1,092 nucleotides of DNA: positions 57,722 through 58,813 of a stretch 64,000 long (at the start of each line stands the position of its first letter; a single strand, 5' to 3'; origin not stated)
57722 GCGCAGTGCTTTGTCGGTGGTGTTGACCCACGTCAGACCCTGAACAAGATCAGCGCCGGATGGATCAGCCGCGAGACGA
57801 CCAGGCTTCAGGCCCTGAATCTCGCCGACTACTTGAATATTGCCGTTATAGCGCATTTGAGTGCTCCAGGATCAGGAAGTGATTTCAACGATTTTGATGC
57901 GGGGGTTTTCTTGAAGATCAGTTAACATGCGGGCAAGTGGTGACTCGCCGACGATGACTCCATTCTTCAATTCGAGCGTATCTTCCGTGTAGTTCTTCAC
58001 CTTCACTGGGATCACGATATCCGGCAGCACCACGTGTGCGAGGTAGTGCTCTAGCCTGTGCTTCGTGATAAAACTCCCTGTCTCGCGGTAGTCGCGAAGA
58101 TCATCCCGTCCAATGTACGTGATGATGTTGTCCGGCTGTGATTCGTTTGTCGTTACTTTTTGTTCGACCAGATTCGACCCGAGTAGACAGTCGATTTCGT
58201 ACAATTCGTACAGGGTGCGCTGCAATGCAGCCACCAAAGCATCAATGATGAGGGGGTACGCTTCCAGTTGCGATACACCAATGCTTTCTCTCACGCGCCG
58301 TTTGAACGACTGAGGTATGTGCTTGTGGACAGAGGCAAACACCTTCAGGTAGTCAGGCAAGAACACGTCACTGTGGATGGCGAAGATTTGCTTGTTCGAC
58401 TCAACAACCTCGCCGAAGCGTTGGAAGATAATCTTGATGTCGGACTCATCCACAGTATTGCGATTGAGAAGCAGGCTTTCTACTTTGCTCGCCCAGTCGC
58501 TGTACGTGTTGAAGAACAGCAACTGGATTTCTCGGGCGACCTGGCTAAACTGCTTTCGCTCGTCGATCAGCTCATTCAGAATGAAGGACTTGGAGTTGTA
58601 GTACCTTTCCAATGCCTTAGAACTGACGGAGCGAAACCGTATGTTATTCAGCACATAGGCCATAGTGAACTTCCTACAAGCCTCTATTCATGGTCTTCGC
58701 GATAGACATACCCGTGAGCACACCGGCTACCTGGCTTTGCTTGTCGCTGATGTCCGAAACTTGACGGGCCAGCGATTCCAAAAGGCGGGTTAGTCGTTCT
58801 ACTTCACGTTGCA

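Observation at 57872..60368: A/T-shifted four-gene envelope-targeted module inserted among the tail fibre genes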

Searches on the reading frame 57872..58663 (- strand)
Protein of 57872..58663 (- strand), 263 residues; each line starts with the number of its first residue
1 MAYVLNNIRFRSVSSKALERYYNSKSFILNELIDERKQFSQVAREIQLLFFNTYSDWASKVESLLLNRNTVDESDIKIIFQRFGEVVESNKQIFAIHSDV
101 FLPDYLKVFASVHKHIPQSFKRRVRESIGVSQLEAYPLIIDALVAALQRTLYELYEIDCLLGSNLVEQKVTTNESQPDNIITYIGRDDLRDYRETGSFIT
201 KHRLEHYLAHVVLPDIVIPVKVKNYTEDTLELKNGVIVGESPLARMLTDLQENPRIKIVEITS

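Call 7: search_protein_families(library=pfam, proteins=[window:57872-58663:-], max_evalue=0.1)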
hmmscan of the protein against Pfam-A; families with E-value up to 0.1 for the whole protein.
window:57872-58663:- (263 aa): 1 family
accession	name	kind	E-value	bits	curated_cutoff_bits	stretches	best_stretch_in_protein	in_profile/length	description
PF07451.17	SpoVAD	-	0.031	13.5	22.1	0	138-185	54-101/329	Stage V sporulation protein AD (SpoVAD)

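Call 8: search_protein_families(library=phrogs, proteins=[window:57872-58663:-], max_evalue=0.1)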
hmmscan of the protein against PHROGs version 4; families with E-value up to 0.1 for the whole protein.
window:57872-58663:- (263 aa): 2 families
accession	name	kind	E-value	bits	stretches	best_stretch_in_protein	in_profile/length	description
phrog_19088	-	moron, auxiliary metabolic gene and host takeover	2.7e-101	339.7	1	1-263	2-263/263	ABC transporter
phrog_13887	-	unknown function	0.011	16.5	1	36-113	89-164/207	-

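Call 15: search_dna_similar(query=window:57872-58663:-, collection=phages, mode=protein, max_evalue=0.001, max_rows=40)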
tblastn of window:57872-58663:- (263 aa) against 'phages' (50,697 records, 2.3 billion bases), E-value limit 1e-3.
Records with a match: 44; places in all: 44; records where one place covers at least 80% of the query: 26.
Best place of each record, by identity: 60-80% 2; <60% 42.
By first word of the organism name: Erwinia 22; Dickeya 8; Vibrio 6; Pseudomonas 5; Yersinia 1; Salmonella 1; Ralstonia 1.
By host as written in the record: Erwinia amylovora 21; Dickeya solani MK10 6; Pseudomonas aeruginosa PAO1 2; Pseudomonas putida var. Manila 2; Dickeya solani 2; Vibrio alginolyticus CECT 521 2; Pseudomonas sp. 1; Erwinia amylovora Ea102 1; and 7 more.
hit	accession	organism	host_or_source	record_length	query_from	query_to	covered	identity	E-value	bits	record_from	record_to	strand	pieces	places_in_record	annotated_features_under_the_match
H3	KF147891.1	Pseudomonas phage PaBG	Pseudomonas aeruginosa PAO1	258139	1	263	100%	73.4%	2e-128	406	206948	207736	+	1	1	putative membrane protein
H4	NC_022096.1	Pseudomonas phage PaBG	Pseudomonas aeruginosa PAO1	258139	1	263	100%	73.4%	2e-128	406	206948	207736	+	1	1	ABC transporter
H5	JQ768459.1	Pseudomonas phage Lu11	Pseudomonas putida var. Manila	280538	1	247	94%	40.5%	2e-56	199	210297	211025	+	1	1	promoter | hypothetical protein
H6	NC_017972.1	Pseudomonas phage Lu11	Pseudomonas putida var. Manila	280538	1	247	94%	40.5%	2e-56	199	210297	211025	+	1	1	promoter | ABC transporter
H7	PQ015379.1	Pseudomonas phage HRDY3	Pseudomonas sp.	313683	3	252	95%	38.8%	5e-55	196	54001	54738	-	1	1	ABC transporter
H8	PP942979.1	Erwinia phage phB78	Erwinia amylovora Ea102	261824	1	253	96%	24.1%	3e-11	69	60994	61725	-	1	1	ABC transporter | membrane protein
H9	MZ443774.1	Erwinia phage pEa_SNUABM_32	Erwinia amylovora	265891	1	253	96%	24.0%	8e-10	65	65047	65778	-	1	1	hypothetical protein (x2)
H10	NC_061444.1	Erwinia phage pEa_SNUABM_32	Erwinia amylovora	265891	1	253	96%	24.0%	8e-10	65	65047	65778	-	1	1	ABC transporter | membrane protein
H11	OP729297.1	Erwinia phage vB_Ea_2910A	Erwinia amylovora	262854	1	253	96%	23.8%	5e-11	68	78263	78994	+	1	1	hypothetical protein (x2)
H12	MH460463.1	Dickeya phage vB_DsoM_AD1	Dickeya solani MK10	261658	1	253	96%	23.8%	5e-11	68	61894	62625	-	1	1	hypothetical protein | putative membrane protein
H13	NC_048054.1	Dickeya phage vB_DsoM_AD1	Dickeya solani MK10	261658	1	253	96%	23.8%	5e-11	68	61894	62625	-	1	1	ABC transporter | membrane protein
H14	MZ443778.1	Erwinia phage pEa_SNUABM_30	Erwinia amylovora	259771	1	253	96%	23.8%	9e-11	67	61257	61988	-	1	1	hypothetical protein (x2)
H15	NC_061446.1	Erwinia phage pEa_SNUABM_30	Erwinia amylovora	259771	1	253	96%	23.8%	9e-11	67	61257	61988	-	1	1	ABC transporter | membrane protein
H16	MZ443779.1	Erwinia phage pEa_SNUABM_33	Erwinia amylovora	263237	1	253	96%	23.8%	1e-10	67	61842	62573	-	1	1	hypothetical protein (x2)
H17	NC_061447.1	Erwinia phage pEa_SNUABM_33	Erwinia amylovora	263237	1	253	96%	23.8%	1e-10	67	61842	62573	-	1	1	ABC transporter | membrane protein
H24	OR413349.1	Vibrio phage pv27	Vibrio parahaemolyticus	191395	6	227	84%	25.2%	2e-10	67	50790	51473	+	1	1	ABC transporter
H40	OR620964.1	Yersinia phage fHe-Yen9-02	Yersinia enterocolitica serotype O:9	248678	2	161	61%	24.5%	8e-9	62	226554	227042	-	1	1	ABC transporter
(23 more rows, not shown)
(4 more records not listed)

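Call 18: get_annotated_region(hit=H6, flank=7000)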
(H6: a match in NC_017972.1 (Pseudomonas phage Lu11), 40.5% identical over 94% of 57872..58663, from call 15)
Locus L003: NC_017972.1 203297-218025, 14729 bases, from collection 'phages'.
description: Pseudomonas phage Lu11, complete genome.
organism: Pseudomonas phage Lu11 (NCBI taxid 1161927)
taxonomy: Viruses; Duplodnaviria; Heunggongvirae; Uroviricota; Caudoviricetes
host: Pseudomonas putida var. Manila; source: soil; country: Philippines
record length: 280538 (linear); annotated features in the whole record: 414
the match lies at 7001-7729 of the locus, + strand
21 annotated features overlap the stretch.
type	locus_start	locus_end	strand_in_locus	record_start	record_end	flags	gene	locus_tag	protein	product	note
regulatory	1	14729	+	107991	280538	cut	-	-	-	promoter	putative middle/late promoter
CDS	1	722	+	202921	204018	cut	-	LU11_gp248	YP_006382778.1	hypothetical protein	-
CDS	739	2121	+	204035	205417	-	-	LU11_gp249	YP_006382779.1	hypothetical protein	-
CDS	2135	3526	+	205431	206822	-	-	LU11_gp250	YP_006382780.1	hypothetical protein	-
CDS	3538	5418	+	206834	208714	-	-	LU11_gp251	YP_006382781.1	hypothetical protein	-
CDS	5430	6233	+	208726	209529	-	-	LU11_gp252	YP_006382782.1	hypothetical protein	-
CDS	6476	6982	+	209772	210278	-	-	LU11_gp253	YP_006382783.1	hypothetical protein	-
CDS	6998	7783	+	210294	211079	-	-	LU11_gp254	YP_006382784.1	ABC transporter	-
CDS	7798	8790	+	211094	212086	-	-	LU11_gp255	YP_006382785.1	virion structural protein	-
CDS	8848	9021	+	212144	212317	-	-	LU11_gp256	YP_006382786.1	hypothetical protein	-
CDS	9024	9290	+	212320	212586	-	-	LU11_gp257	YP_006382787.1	hypothetical protein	-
CDS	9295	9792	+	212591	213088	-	-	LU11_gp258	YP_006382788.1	hypothetical protein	-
CDS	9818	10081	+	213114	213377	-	-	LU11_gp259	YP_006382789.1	hypothetical protein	-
CDS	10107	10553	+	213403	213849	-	-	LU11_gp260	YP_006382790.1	endolysin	-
CDS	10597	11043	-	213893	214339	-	-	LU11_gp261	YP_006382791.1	hypothetical protein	-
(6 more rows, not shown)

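Call 19: get_annotated_region(hit=H13, flank=7000)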
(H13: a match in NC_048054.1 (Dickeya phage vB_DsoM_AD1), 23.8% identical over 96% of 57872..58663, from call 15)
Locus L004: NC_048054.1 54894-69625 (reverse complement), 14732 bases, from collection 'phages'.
description: Dickeya phage vB_DsoM_AD1, complete genome.
organism: Dickeya phage vB_DsoM_AD1 (NCBI taxid 2283029)
taxonomy: Viruses; Duplodnaviria; Heunggongvirae; Uroviricota; Caudoviricetes; Alexandravirus; Alexandravirus AD1
host: Dickeya solani MK10; source: waterway; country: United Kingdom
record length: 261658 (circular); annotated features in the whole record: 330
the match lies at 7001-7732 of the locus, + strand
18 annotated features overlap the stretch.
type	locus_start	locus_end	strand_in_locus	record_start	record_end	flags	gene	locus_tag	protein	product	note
CDS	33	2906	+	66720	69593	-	-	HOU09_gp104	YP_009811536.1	putative ILEI domain-containing protein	-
CDS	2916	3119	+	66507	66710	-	-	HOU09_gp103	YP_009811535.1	hypothetical protein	-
CDS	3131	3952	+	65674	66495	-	-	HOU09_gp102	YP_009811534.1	tail fiber protein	-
CDS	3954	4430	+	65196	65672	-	-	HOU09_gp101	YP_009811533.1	tail fiber protein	-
CDS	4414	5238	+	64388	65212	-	-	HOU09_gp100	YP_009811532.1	HNH endonuclease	-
CDS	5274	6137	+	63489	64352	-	-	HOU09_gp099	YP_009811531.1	hypothetical protein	-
CDS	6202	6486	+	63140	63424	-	-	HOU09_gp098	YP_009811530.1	hypothetical protein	-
CDS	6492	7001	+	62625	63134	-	-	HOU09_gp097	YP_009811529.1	membrane protein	-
CDS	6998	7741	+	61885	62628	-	-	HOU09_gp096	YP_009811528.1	ABC transporter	-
CDS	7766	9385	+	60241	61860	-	-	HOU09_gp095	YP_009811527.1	virion structural protein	-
CDS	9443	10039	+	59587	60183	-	-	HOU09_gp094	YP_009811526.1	hypothetical protein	-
CDS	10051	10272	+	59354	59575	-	-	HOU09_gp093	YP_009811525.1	hypothetical protein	-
CDS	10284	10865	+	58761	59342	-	-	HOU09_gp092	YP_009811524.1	hypothetical protein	-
CDS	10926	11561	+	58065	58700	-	-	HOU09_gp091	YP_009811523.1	putative structural protein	-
CDS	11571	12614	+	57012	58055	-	-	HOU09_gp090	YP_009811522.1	hypothetical protein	-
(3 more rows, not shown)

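Call 20: get_annotated_region(hit=H24, flank=7000)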
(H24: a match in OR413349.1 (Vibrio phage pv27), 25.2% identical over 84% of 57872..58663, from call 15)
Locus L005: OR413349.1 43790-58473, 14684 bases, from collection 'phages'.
description: Vibrio phage pv27, complete genome.
organism: Vibrio phage pv27 (NCBI taxid 3074848)
taxonomy: Viruses; Duplodnaviria; Heunggongvirae; Uroviricota; Caudoviricetes
host: Vibrio parahaemolyticus; source: shirmp pond water and mud; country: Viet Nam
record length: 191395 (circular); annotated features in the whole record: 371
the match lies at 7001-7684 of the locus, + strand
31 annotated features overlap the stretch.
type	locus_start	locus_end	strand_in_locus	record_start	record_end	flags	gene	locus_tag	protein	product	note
CDS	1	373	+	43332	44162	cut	-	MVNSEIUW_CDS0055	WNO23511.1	RNA polymerase sigma factor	-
CDS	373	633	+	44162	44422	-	-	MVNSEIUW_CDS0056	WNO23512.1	hypothetical protein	-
CDS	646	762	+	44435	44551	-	-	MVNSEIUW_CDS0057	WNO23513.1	hypothetical protein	-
CDS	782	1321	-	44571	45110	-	-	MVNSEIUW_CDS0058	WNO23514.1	endonuclease VII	-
CDS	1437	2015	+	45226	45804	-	-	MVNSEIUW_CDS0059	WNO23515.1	hypothetical protein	-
CDS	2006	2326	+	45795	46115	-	-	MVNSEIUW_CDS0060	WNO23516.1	hypothetical protein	-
CDS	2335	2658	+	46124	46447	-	-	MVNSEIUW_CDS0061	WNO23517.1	hypothetical protein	-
CDS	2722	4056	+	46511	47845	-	-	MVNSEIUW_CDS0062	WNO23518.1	HNH endonuclease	-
CDS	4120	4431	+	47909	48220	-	-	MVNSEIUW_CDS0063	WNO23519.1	hypothetical protein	-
CDS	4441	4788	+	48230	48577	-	-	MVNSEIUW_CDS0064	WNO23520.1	hypothetical protein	-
CDS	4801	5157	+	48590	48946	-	-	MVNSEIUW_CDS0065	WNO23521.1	hypothetical protein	-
CDS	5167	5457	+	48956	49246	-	-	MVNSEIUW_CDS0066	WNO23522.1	hypothetical protein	-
CDS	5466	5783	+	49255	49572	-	-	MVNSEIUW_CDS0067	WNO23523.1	hypothetical protein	-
CDS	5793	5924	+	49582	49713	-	-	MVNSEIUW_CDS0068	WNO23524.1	hypothetical protein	-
CDS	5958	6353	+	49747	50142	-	-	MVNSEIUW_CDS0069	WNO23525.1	hypothetical protein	-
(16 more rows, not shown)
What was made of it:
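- An endolysin lies 3.5 kb downstream in Vibrio pv27 (call 20).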

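Call 21: find_homologous_proteins(query=window:57872-58663:-, max_evalue=0.001)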
Query window:57872-58663:- (263 aa): 44 proteins with E <= 0.001 among 4477 candidates.
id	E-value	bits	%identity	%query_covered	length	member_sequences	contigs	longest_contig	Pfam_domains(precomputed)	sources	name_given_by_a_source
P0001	4.4e-160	549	95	100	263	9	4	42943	-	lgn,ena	-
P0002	1.7e-151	521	90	100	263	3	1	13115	-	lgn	-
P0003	8.8e-149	512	90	100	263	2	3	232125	-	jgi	jgi:hypothetical protein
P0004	5.3e-147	506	88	100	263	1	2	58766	-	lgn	-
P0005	3.0e-131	454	79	100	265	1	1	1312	-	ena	-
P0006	1.2e-126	439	77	99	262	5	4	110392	-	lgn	-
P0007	1.2e-126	439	75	100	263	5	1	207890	-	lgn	-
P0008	2.9e-125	435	75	100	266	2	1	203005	-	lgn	-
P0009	2.2e-122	425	74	100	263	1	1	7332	-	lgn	-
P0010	2.7e-122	425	73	100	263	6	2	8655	-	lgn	-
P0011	3.0e-122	425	73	100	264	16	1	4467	-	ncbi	-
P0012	1.7e-120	419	73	100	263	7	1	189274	-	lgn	-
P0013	4.1e-119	415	73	100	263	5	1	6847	-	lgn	-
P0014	3.9e-117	408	70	99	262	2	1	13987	-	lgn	-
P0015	1.1e-111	390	66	100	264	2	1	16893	-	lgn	-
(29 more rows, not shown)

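Call 27: search_solved_structures(query=A1, max_evalue=1)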
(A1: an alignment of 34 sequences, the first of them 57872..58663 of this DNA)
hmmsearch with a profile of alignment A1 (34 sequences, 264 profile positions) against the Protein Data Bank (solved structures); distinct sequences matched with E-value up to 1: 1.
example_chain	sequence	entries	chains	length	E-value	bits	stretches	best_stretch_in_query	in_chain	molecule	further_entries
4v8p_BN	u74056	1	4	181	0.11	15.2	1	80-150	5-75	RPL18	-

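Call 33: predict_structure(alignment_id=A1)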
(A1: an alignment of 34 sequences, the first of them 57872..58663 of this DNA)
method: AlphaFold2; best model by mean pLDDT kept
length: 263 residues; sequences in the alignment: 34
mean_pLDDT: 93.3   pTM: 0.89
mean pLDDT of the five models: 93.3, 92.9, 92.6, 91.6, 90.5
residues with pLDDT >= 90: 230; 70-90: 27; 50-70: 2; < 50: 4
segments of 3 or more residues with pLDDT < 50: 1-4
pLDDT, mean of each block of 10 residues (from residue 1): 62 94 96 95 98 95 92 97 96 97 98 95 97 96 96 97 96 94 91 90 95 95 91 89 90 95 90
secondary structure, 60 per line:
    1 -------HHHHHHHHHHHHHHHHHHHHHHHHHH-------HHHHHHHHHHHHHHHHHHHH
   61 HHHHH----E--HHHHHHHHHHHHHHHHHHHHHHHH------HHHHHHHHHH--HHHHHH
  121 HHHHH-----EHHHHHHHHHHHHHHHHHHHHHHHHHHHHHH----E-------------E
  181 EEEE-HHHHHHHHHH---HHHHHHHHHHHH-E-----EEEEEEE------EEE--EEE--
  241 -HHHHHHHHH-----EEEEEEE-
elements in order: H8-33 H41-65 H73-96 H103-112 H115-125 H132-161 E180-184 H186-195 H199-210 E218-224 E231-233 E236-238 H242-250 E256-262
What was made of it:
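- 57872..58663 (-): Gene A, 263 aa. Cytoplasmic protein with an N-terminal six-helix bundle (8-161) and a C-terminal alpha/beta domain (180-262). The invariant N-terminal motif is NNIxxR (NNIRFR in the window). AF2 pLDDT 93.3, pTM 0.89 (call 33).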

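Call 38: get_annotated_region(hit=H7, flank=7000)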
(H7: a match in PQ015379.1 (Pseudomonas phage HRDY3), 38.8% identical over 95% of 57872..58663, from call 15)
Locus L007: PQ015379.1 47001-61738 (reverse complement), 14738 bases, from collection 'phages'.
description: Pseudomonas phage HRDY3, complete genome.
organism: Pseudomonas phage HRDY3 (NCBI taxid 3236930)
taxonomy: Viruses
host: Pseudomonas sp.; source: pond water; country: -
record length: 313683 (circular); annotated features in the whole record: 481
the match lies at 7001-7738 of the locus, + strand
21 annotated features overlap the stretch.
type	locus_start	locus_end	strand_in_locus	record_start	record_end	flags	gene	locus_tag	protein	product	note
CDS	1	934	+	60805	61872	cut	-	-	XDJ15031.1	hypothetical protein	-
CDS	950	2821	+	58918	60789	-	-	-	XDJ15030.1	tail fiber protein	T7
CDS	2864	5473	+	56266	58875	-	-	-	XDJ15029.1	hypothetical protein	-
CDS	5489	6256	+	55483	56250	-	-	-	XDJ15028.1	hypothetical protein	-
CDS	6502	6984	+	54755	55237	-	-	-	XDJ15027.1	hypothetical protein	-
CDS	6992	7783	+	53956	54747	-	-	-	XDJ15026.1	ABC transporter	-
CDS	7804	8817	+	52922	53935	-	-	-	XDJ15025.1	virion structural protein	-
CDS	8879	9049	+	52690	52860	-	-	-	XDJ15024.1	hypothetical protein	-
CDS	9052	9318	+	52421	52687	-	-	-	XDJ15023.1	hypothetical protein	-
CDS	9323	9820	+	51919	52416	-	-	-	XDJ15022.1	hypothetical protein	-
CDS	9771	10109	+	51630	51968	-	-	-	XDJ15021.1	hypothetical protein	-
CDS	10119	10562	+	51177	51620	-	-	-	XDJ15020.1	peptidase M15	-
CDS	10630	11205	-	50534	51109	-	-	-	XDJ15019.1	hypothetical protein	-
CDS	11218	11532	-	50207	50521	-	-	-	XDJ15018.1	hypothetical protein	-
CDS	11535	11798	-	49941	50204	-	-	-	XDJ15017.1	hypothetical protein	-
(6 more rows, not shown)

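Call 39: get_annotated_region(hit=H40, flank=6000)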
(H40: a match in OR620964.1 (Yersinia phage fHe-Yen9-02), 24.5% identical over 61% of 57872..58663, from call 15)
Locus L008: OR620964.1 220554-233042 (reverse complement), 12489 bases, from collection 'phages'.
description: Yersinia phage fHe-Yen9-02, complete genome.
organism: Yersinia phage fHe-Yen9-02 (NCBI taxid 3080770)
taxonomy: Viruses; Duplodnaviria; Heunggongvirae; Uroviricota; Caudoviricetes
host: Yersinia enterocolitica serotype O:9; source: sewage; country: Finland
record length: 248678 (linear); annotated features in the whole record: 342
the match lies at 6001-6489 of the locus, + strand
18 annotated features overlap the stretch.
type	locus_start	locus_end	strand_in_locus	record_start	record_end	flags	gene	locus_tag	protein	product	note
CDS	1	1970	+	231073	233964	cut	-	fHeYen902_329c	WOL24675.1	hypothetical protein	-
CDS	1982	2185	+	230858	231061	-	-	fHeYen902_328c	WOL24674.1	hypothetical protein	-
CDS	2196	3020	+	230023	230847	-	-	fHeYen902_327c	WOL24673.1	tail fiber protein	tail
CDS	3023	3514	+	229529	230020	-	-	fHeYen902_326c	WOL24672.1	tail fiber protein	tail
CDS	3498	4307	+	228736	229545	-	-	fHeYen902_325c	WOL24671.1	HNH endonuclease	RNA and nucleotide metabolism|DNA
CDS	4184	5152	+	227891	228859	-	-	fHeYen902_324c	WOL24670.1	hypothetical protein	-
CDS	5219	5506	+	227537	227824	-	-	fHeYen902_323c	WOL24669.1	hypothetical protein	-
CDS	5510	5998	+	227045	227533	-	-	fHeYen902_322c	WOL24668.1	membrane protein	auxiliary metabolic gene and host takeover|moron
CDS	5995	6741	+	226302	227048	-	-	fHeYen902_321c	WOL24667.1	ABC transporter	auxiliary metabolic gene and host takeover|moron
CDS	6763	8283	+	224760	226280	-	-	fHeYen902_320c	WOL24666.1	virion structural protein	head and packaging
CDS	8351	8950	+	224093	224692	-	-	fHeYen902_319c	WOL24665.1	hypothetical protein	-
CDS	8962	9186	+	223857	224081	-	-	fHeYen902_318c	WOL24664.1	hypothetical protein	-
CDS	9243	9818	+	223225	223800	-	-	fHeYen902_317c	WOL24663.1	hypothetical protein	-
CDS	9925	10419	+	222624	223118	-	-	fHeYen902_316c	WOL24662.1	hypothetical protein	-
CDS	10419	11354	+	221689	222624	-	-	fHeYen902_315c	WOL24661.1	hypothetical protein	-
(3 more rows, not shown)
